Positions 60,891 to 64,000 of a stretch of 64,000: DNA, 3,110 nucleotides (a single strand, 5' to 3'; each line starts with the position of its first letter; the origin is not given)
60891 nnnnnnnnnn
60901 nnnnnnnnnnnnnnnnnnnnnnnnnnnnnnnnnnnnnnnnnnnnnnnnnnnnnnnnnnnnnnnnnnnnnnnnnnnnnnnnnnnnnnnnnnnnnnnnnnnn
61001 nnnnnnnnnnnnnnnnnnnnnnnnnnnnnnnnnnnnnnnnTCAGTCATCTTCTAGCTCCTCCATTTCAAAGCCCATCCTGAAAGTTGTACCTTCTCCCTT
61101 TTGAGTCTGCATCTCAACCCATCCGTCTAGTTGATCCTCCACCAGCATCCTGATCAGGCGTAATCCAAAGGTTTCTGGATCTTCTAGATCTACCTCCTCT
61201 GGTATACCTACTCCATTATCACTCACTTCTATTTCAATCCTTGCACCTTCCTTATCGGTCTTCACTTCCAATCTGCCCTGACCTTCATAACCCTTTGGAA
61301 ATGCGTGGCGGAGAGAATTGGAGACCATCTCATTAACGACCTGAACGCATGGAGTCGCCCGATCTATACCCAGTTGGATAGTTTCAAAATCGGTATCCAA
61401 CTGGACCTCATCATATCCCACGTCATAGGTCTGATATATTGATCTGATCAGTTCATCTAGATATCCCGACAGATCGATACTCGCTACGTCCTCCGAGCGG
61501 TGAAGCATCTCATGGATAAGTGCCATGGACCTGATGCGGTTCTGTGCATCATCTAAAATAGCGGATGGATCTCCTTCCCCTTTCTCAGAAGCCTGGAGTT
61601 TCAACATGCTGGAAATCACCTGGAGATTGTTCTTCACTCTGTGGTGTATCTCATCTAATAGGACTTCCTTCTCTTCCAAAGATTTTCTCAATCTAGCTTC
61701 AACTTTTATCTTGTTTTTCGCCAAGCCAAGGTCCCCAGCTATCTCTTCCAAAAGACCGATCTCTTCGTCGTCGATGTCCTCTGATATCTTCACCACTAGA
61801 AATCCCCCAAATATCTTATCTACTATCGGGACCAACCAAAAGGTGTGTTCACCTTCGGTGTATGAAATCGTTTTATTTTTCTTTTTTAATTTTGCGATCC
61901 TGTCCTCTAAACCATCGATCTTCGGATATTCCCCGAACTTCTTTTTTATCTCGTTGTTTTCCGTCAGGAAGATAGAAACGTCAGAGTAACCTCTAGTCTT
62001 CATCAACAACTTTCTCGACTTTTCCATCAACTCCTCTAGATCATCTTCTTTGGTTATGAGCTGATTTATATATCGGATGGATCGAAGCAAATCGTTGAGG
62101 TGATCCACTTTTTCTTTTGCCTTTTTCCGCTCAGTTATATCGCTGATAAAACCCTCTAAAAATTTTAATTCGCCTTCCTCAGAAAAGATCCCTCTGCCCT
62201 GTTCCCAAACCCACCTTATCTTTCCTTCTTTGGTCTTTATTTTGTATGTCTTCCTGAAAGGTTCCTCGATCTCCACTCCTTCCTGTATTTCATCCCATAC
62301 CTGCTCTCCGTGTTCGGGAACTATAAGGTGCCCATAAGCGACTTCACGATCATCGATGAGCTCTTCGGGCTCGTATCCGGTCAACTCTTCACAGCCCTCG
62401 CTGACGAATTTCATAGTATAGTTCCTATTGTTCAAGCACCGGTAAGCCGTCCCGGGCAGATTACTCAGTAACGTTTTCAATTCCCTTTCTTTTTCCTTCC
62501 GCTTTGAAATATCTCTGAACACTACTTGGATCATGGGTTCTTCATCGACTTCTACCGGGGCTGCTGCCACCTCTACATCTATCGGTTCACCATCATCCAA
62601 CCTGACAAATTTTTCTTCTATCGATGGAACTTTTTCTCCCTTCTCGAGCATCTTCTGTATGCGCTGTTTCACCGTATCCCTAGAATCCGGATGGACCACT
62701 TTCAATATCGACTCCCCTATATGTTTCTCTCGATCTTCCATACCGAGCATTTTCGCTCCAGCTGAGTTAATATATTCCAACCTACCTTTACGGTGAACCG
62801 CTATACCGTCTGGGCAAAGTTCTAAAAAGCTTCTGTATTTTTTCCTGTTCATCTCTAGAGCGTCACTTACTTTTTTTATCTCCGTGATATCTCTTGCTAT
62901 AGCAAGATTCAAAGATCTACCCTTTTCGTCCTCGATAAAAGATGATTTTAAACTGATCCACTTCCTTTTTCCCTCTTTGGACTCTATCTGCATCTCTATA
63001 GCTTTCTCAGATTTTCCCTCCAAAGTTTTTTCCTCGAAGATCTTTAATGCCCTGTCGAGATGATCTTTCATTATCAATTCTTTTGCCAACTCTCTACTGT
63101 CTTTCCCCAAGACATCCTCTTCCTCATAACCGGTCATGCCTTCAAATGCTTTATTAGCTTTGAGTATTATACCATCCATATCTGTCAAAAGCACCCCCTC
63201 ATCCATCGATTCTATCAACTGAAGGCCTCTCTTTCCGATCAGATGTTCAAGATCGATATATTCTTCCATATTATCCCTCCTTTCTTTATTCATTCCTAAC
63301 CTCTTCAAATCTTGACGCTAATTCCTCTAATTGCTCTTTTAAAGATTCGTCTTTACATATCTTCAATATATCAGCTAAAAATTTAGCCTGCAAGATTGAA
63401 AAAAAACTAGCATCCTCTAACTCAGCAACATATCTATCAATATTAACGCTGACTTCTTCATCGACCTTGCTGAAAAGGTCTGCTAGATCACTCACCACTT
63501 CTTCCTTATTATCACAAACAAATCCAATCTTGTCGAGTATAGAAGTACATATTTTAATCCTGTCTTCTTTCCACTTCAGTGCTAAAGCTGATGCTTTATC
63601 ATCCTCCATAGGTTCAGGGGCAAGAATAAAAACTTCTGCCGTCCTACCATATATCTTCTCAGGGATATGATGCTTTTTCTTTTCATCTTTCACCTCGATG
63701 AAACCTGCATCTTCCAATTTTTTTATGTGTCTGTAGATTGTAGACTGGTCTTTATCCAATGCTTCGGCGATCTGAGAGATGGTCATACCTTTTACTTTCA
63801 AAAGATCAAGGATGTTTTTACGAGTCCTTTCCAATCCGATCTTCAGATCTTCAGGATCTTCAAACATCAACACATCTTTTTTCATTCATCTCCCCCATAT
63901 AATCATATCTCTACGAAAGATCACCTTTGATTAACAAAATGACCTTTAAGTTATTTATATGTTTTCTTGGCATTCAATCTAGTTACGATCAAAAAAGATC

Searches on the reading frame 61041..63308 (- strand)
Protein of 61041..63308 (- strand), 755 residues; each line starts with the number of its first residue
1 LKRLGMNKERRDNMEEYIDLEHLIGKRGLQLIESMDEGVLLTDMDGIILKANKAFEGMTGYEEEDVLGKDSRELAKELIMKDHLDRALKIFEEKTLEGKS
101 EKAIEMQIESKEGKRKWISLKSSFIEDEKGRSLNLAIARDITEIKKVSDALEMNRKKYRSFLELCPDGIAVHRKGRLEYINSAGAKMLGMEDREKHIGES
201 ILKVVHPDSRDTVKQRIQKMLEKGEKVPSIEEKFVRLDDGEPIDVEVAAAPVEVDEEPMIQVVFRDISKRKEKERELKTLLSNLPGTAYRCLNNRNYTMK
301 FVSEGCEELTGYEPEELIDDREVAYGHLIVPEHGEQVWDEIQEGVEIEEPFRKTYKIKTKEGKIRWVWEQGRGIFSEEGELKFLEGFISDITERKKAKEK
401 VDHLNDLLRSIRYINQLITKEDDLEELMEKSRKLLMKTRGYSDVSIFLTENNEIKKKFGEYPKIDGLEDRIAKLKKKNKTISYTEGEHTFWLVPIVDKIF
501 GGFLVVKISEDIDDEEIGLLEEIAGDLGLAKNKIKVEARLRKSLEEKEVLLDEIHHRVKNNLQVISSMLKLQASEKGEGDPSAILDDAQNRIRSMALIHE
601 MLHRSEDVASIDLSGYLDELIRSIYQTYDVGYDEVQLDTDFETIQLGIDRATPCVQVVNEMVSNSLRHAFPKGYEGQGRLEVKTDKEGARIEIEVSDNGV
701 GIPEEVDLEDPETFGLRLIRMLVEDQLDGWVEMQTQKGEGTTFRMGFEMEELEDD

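Call 72: search_protein_families(library=pfam, proteins=[window:61041-63308:-], max_evalue=0.0001)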
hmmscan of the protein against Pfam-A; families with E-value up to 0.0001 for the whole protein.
window:61041-63308:- (755 aa): 10 families
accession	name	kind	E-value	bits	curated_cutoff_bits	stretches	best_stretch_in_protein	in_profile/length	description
PF13426.13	PAS_9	-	6e-35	120.1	27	2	37-143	2-103/103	PAS domain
PF08447.18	PAS_3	-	4.4e-34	117.1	25.6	3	301-387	3-88/89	PAS fold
PF00989.32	PAS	-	3.2e-29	101.7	22.6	2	157-267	2-113/113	PAS fold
PF07568.18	HisKA_2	-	5.6e-27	94.1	22.3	1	553-628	1-76/76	Histidine kinase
PF08448.16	PAS_4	-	1.6e-21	77.1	23.1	2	33-143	2-107/110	PAS fold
PF13188.13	PAS_8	-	9.2e-18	63.9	21.8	2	30-75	5-47/65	PAS domain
PF02518.31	HATPase_c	-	3.8e-14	53.5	26.4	1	653-748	5-108/111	Histidine kinase-, DNA gyrase B-, and HSP90-like ATPase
PF07536.20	HWE_HK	-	9e-08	33.2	22.8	1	553-614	1-59/83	HWE histidine kinase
PF13581.12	HATPase_c_2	-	1.4e-07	32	27.4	1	646-745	24-125/127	Histidine kinase-like ATPase domain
PF24820.1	Diguanyl_cycl_sensor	-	5.6e-07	29.9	28.1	0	170-266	11-109/109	Diguanylate cyclase-like sensor domain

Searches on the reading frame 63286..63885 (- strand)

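Call 72: search_protein_families(library=pfam, proteins=[window:63286-63885:-], max_evalue=0.0001)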
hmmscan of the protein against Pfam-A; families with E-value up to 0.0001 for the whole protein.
window:63286-63885:- (199 aa): 17 families
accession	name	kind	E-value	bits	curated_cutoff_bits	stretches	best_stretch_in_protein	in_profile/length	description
PF12840.13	HTH_20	-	1.9e-13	50.6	27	1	19-65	3-50/51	Helix-turn-helix domain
PF01022.26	HTH_5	-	3.8e-13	49.5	22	1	21-64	3-46/47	Bacterial regulatory protein, arsR family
PF25212.1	HVO_A0114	-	1.7e-10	41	27.6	1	3-72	5-75/84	HVO_A0114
PF13412.12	HTH_24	-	4.3e-09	36.2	21.9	1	18-64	1-48/48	Winged helix-turn-helix DNA-binding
PF01978.25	TrmB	-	5.1e-09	36.3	25.6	1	27-71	16-60/68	Sugar-specific transcriptional regulator TrmB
PF13384.12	HTH_23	-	2e-07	31.1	24.6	1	19-61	4-45/50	Homeodomain-like domain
PF01047.28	MarR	-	2.1e-07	31.1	24.6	1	32-66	16-50/59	MarR family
PF08279.18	HTH_11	-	3.1e-07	30.6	25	1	22-71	2-52/55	HTH domain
PF12802.13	MarR_2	-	6.6e-07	29.8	27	1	17-67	2-54/61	MarR family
PF13936.12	HTH_38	-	2.5e-06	27.5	27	1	22-56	10-43/44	Helix-turn-helix domain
PF13518.12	HTH_28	-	4.7e-06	27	25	1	22-70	2-49/52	Helix-turn-helix domain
PF13551.12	HTH_29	-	8.8e-06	26.2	28.1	1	22-76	1-54/64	Winged helix-turn helix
PF13730.12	HTH_36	-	1.2e-05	25.5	25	1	35-63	27-55/55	Helix-turn-helix domain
PF09339.16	HTH_IclR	-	1.4e-05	25.2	22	1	32-64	17-49/52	IclR helix-turn-helix domain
PF25213.1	HVO_A0261_N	-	2.2e-05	24.7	35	1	21-68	12-59/86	HVO_A0261 N-terminal domain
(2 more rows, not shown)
